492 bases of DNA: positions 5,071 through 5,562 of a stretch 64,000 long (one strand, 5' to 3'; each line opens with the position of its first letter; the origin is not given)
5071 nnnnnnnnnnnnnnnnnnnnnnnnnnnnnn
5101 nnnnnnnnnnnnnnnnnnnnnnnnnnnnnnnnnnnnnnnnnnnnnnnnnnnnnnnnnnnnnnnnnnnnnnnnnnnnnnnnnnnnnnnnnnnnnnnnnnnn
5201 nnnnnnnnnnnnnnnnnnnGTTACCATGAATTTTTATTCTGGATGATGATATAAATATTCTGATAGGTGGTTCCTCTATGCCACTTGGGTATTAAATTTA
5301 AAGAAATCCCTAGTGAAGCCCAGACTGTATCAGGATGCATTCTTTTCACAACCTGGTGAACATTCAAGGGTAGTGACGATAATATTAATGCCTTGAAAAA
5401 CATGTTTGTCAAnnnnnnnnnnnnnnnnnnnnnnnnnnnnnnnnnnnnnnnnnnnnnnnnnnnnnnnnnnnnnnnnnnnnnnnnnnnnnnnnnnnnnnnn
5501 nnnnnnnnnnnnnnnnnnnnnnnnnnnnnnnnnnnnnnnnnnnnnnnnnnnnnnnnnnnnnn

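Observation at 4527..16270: Sulfate-assimilation operon carries its own complete glycine-to-siroheme pathway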

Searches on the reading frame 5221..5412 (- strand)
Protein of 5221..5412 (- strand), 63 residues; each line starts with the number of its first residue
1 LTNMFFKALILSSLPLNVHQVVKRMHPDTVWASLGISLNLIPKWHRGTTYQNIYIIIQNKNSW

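Call 3: search_protein_families(library=pfam, proteins=[window:5221-5412:-])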
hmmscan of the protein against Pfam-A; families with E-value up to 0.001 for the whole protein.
window:5221-5412:- (63 aa): 0 families

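Call 4: search_protein_families(library=ncbifam, proteins=[window:5221-5412:-])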
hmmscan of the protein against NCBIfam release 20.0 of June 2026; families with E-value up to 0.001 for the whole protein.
window:5221-5412:- (63 aa): 0 families

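Call 7: search_protein_families(library=pfam, proteins=[window:5221-5412:-], max_evalue=1)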
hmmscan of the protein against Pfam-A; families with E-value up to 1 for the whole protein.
window:5221-5412:- (63 aa): 0 families
